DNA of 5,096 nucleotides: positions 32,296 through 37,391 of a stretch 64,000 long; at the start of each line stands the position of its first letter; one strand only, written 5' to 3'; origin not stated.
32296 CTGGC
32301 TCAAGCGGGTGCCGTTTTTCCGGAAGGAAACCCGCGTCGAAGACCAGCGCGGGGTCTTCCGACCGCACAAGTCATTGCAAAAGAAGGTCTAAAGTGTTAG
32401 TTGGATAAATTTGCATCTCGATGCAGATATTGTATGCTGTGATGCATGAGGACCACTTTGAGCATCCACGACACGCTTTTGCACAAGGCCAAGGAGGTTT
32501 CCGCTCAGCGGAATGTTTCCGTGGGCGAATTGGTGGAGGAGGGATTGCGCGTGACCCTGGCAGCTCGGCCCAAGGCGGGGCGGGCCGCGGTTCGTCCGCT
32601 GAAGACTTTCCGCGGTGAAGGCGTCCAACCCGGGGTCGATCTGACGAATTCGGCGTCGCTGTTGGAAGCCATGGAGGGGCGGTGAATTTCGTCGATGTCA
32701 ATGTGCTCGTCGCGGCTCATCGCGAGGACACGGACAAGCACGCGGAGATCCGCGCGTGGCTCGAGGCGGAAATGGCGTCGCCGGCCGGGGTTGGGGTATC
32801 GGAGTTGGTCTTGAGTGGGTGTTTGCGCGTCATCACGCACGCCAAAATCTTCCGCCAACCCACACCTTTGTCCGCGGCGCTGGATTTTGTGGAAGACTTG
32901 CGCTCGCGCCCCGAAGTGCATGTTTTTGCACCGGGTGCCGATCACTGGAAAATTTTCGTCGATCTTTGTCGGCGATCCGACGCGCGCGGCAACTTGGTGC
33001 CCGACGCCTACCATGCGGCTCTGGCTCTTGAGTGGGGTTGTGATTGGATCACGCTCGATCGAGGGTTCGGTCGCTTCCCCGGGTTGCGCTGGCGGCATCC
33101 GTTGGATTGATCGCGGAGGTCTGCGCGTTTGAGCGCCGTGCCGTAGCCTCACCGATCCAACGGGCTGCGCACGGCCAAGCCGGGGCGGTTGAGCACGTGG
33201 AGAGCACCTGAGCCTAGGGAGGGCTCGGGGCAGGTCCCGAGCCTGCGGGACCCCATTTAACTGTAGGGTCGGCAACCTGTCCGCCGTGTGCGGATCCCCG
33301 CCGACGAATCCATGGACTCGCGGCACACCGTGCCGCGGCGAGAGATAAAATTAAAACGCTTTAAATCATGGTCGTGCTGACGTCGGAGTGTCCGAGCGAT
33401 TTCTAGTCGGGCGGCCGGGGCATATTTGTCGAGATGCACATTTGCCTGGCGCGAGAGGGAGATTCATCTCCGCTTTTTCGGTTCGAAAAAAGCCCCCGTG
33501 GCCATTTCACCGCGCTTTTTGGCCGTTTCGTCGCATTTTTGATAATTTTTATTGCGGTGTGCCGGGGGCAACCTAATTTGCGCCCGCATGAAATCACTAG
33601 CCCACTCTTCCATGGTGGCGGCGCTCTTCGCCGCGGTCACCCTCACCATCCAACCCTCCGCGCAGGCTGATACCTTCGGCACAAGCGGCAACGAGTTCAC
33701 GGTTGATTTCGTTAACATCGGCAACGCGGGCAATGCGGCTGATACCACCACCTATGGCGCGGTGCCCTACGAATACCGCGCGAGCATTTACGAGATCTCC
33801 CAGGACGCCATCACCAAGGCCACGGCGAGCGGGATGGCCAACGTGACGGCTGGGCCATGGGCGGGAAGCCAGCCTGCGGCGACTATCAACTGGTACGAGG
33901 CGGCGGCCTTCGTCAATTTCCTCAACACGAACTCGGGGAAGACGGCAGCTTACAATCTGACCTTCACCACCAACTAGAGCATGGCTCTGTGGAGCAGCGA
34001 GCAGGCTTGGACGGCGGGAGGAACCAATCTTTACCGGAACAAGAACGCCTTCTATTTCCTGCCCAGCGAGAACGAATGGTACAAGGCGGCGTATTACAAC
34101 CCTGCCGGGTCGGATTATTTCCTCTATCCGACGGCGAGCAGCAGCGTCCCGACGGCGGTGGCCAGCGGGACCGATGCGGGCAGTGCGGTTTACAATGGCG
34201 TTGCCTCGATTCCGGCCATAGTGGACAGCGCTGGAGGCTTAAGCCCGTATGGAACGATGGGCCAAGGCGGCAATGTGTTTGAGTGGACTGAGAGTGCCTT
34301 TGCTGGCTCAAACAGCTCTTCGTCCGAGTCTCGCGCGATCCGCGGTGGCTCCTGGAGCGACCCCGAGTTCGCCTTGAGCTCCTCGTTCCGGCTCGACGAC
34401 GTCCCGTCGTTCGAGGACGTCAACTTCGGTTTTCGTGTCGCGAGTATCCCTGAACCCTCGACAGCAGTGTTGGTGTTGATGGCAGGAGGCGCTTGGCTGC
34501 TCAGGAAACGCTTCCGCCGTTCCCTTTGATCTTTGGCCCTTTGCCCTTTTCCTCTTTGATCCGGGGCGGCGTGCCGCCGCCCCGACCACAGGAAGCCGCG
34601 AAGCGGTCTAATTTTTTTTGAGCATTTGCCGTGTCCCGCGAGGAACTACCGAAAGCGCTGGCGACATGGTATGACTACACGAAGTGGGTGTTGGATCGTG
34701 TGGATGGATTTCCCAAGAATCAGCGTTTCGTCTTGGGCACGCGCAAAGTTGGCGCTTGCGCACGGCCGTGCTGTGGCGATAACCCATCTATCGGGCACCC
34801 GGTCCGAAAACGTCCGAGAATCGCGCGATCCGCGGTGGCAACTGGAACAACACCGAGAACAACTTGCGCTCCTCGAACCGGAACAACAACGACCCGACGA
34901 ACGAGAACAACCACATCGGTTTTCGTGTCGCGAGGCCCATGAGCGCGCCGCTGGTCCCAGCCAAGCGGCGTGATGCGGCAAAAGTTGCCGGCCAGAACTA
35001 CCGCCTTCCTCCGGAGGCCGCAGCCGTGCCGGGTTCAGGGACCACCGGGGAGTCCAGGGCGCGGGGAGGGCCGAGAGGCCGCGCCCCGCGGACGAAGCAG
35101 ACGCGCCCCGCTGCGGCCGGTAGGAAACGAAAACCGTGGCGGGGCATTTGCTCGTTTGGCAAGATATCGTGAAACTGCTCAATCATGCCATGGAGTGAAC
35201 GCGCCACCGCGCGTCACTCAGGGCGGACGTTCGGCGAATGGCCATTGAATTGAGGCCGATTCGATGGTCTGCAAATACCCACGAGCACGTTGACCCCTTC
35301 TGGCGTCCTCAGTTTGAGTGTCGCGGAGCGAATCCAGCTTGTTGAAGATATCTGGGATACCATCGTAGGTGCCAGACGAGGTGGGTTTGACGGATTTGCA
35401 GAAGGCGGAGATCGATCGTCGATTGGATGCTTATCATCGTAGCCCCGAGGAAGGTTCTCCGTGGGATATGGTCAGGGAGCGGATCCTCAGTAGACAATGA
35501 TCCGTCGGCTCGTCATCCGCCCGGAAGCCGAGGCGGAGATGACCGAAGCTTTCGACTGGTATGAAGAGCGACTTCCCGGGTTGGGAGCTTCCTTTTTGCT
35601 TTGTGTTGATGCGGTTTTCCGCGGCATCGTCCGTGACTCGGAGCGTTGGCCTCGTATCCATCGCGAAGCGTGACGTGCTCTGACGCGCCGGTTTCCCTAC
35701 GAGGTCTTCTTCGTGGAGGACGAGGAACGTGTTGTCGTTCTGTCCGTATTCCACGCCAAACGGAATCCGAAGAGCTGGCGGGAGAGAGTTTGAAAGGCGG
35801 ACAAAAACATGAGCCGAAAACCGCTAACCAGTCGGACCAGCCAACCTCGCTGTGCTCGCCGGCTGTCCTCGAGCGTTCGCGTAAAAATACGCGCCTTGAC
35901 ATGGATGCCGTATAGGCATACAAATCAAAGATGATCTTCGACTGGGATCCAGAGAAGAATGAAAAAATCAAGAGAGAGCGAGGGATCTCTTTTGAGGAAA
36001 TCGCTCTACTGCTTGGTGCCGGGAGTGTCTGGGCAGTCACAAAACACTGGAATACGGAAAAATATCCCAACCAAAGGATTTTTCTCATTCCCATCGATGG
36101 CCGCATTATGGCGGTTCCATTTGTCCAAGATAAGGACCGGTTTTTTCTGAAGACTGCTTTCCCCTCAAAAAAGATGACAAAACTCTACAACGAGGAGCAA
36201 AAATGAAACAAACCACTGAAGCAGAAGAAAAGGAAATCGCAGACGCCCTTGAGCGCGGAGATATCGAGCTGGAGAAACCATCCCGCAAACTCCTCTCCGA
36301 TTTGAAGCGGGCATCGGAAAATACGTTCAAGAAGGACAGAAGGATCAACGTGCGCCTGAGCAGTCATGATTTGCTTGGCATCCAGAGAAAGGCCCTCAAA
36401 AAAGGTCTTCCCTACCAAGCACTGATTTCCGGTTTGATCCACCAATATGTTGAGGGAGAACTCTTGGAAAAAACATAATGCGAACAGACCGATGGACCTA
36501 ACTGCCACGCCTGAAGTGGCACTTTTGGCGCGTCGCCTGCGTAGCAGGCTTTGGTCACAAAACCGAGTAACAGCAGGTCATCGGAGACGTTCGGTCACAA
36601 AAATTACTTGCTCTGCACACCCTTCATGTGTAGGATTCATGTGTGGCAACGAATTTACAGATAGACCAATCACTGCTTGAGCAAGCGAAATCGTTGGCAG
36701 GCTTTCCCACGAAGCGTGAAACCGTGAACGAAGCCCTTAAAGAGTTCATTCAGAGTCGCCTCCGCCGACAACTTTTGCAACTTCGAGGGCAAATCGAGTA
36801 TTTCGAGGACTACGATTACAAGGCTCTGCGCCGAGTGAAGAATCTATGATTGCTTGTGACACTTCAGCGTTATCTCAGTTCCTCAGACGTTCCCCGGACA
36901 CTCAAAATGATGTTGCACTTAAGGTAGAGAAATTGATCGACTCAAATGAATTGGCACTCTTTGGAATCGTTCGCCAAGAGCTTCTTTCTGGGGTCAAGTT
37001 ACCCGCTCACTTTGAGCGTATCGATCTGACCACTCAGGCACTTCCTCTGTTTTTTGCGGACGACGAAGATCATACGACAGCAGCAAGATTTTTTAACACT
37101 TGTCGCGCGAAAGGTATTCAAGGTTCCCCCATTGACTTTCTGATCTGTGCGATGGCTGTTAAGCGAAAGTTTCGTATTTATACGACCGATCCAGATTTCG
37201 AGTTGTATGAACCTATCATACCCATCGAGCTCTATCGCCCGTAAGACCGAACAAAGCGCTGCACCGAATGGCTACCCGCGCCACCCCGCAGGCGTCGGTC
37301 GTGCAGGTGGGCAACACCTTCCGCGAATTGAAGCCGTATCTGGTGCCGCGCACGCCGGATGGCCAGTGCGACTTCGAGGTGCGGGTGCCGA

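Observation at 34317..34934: Adenine-specific mismatch repeat: a DGR variable repeat / template repeat pair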

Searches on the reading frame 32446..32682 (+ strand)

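Call 7: search_protein_families(library=pfam, proteins=[window:32446-32682:+], max_evalue=0.01)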
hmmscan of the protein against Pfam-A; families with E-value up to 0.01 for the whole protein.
window:32446-32682:+ (79 aa): 1 family
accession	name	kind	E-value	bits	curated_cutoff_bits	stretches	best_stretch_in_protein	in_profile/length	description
PF19891.5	DUF6364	-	7.7e-05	23.5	27.3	1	4-35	6-37/70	Family of unknown function (DUF6364)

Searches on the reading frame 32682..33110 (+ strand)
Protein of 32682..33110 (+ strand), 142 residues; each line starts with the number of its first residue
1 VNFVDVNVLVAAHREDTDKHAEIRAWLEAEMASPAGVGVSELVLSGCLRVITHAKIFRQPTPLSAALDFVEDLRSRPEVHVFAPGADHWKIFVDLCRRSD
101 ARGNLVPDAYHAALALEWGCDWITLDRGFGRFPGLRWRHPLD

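Call 7: search_protein_families(library=pfam, proteins=[window:32682-33107:+], max_evalue=0.01)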
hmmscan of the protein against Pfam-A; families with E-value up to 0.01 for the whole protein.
window:32682-33107:+ (142 aa): 1 family
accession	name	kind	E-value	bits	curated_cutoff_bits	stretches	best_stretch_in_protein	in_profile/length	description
PF01850.27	PIN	-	1.8e-16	61.3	23.6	1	3-133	2-118/120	PIN domain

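Call 41: find_encoding_contigs(protein=window:32682-33110:+, flank=3000, max_places=8)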
Protein window:32682-33110:+ (142 aa): 18 contigs read that carry it; 8 places shown.
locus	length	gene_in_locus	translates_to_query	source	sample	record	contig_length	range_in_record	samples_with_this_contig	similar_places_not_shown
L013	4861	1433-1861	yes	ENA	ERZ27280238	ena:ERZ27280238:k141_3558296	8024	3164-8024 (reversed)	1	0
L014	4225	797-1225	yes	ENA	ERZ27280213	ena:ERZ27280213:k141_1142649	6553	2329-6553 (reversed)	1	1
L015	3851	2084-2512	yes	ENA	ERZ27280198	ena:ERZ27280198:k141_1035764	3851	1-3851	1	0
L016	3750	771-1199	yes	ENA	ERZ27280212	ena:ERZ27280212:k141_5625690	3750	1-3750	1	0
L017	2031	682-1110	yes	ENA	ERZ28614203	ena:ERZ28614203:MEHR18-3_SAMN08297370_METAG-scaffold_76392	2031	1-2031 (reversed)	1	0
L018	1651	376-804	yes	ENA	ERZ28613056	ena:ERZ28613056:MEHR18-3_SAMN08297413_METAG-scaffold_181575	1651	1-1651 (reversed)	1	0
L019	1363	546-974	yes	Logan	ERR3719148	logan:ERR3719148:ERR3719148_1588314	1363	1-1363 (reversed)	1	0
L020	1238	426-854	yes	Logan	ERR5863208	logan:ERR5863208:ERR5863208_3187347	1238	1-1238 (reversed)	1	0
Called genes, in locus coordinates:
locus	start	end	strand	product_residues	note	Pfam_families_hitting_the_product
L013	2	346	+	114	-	?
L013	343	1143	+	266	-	PF07103:DUF1365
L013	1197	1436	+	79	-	-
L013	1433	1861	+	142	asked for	PF01850:PIN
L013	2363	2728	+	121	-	-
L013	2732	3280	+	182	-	PF03781:FGE-sulfatase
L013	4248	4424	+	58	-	-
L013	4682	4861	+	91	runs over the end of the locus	PF04365:BrnT_toxin (weak)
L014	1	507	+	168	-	?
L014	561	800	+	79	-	-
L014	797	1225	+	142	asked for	PF01850:PIN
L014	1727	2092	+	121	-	-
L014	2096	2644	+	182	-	PF03781:FGE-sulfatase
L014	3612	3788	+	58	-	-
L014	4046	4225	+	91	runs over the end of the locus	PF04365:BrnT_toxin (weak)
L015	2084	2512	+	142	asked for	PF01850:PIN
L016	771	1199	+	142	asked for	PF01850:PIN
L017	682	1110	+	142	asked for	PF01850:PIN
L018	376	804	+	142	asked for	PF01850:PIN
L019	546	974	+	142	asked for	PF01850:PIN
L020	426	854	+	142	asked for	PF01850:PIN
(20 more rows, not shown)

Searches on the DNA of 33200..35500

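Call 31: search_rna_families(source=window, start=33200, end=35500, threshold=evalue, max_evalue=1)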
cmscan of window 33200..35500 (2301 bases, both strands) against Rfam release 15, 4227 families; matches with E-value up to 1: 0.
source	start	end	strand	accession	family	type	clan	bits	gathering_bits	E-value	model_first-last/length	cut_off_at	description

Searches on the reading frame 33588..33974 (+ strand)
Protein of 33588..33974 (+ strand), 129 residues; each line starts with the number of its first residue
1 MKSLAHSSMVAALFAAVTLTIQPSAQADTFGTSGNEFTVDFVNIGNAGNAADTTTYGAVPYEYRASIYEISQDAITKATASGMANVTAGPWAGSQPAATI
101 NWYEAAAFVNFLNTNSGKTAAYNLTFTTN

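Call 7: search_protein_families(library=pfam, proteins=[window:33588-33974:+], max_evalue=0.01)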
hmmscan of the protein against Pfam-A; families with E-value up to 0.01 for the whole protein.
window:33588-33974:+ (129 aa): 0 families

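Call 9: search_protein_families(library=ncbifam, proteins=[window:33588-33974:+], max_evalue=0.1)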
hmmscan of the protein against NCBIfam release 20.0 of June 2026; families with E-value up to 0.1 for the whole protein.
window:33588-33974:+ (129 aa): 1 family
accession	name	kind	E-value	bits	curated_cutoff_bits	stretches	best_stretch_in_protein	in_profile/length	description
NF035931.1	lectin_3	subfamily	0.034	13.6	300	1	18-80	142-204/226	lectin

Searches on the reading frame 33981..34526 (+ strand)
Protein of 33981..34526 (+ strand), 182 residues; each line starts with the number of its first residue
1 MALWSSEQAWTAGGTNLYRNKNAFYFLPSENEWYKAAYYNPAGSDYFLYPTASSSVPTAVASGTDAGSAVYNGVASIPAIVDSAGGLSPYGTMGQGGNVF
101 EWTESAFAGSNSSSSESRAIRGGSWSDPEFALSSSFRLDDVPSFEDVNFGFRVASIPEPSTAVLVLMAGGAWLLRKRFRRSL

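Call 7: search_protein_families(library=pfam, proteins=[window:33981-34526:+], max_evalue=0.01)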
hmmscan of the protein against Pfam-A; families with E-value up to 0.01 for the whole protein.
window:33981-34526:+ (182 aa): 2 families
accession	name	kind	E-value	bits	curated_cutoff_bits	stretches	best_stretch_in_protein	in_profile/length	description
PF03781.23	FGE-sulfatase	-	9.8e-13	48.8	23.3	1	27-154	112-254/255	Sulfatase-modifying factor enzyme 1-like domain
PF07589.16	PEP-CTERM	-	0.0013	19.1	20.7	1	155-177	1-22/24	PEP-CTERM motif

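Call 9: search_protein_families(library=ncbifam, proteins=[window:33981-34526:+], max_evalue=0.1)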
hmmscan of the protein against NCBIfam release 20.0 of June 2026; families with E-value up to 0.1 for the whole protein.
window:33981-34526:+ (182 aa): 6 families
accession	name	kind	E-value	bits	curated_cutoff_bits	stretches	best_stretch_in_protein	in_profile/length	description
TIGR03525.2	GldK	equivalog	2e-05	24.1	350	1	21-153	252-403/408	T9SS ring complex lipoprotein PorK/GldK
TIGR02595.1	PEP_CTERM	domain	3.7e-05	24.3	16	1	156-179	1-24/24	PEP-CTERM sorting domain-containing protein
TIGR03440.2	egtB_TIGR03440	equivalog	0.00039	19.6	360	1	27-154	295-413/413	ergothioneine biosynthesis protein EgtB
NF041186.1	SenA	equivalog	0.0034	16.8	420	1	27-154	292-381/382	selenoneine synthase SenA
TIGR03867.1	MprA_tail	equivalog_domain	0.027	15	19.7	1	158-177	7-27/27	MprA protease, GlyGly-CTERM protein-sorting domain-containing form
NF038120.1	PEP_CTERM_QFxxD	subfamily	0.054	13.4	80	1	136-177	183-213/215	NF038120 family PEP-CTERM protein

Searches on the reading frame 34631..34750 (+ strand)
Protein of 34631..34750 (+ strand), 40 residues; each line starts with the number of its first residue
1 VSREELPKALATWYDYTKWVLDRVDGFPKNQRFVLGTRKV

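Call 9: search_protein_families(library=ncbifam, proteins=[window:34631-34750:+], max_evalue=0.1)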
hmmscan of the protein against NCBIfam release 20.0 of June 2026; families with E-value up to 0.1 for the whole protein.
window:34631-34750:+ (40 aa): 1 family
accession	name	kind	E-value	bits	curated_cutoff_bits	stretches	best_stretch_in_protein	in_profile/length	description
NF033474.1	DivGenRetAVD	equivalog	0.0021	18.4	80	1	11-38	5-32/104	diversity-generating retroelement protein Avd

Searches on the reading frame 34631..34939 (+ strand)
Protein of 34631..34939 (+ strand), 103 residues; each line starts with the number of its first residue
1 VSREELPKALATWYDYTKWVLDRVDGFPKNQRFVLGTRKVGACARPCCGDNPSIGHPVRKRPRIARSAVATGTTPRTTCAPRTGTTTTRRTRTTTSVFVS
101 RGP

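Call 7: search_protein_families(library=pfam, proteins=[window:34631-34939:+], max_evalue=0.01)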
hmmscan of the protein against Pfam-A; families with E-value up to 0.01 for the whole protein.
window:34631-34939:+ (103 aa): 0 families

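Call 9: search_protein_families(library=ncbifam, proteins=[window:34631-34939:+], max_evalue=0.1)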
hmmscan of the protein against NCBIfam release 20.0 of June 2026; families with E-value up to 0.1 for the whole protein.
window:34631-34939:+ (103 aa): 2 families
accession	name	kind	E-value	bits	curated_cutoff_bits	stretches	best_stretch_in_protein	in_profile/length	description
NF033474.1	DivGenRetAVD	equivalog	0.0059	16.9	80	1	12-42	6-36/104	diversity-generating retroelement protein Avd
NF011964.0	PRK15435.1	equivalog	0.035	13.1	345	1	28-92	22-85/354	bifunctional DNA-binding transcriptional regulator/O6-methylguanine-DNA methyltransferase Ada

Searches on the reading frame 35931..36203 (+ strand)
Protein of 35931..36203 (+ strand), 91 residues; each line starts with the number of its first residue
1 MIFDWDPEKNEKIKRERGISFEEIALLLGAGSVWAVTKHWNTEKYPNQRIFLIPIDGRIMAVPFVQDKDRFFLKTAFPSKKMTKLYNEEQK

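Call 7: search_protein_families(library=pfam, proteins=[window:35931-36203:+], max_evalue=0.01)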
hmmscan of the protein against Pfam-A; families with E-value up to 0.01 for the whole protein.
window:35931-36203:+ (91 aa): 1 family
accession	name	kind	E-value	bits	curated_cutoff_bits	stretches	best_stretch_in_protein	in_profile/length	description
PF04365.19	BrnT_toxin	-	1.3e-06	29.1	34.5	1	5-69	1-63/77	Ribonuclease toxin, BrnT, of type II toxin-antitoxin system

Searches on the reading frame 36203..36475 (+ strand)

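Call 7: search_protein_families(library=pfam, proteins=[window:36203-36475:+], max_evalue=0.01)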
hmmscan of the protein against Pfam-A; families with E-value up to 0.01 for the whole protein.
window:36203-36475:+ (91 aa): 1 family
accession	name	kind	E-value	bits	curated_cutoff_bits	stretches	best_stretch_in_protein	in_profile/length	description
PF12441.14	CopG_antitoxin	-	4e-05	24.7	28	1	33-80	26-77/79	CopG antitoxin of type II toxin-antitoxin system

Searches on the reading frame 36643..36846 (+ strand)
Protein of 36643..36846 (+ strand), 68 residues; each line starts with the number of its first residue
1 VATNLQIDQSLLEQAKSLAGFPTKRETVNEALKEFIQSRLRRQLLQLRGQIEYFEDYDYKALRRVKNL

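Call 7: search_protein_families(library=pfam, proteins=[window:36643-36846:+], max_evalue=0.01)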
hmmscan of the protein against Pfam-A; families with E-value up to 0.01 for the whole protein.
window:36643-36846:+ (68 aa): 1 family
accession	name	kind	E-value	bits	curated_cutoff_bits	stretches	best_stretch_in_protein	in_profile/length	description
PF09957.15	VapB_antitoxin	-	8.2e-16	58.1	23.4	1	1-47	1-47/47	Bacterial antitoxin of type II TA system, VapB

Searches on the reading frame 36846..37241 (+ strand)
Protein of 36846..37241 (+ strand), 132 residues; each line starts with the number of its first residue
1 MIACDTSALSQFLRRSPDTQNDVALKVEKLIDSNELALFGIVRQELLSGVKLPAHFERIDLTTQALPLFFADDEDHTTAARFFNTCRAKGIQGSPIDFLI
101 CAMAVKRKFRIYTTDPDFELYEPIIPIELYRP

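Call 7: search_protein_families(library=pfam, proteins=[window:36846-37241:+], max_evalue=0.01)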
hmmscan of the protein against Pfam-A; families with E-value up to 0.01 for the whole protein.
window:36846-37241:+ (132 aa): 1 family
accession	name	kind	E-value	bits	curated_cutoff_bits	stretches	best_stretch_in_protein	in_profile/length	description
PF01850.27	PIN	-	2.5e-08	35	23.6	1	3-119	2-115/120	PIN domain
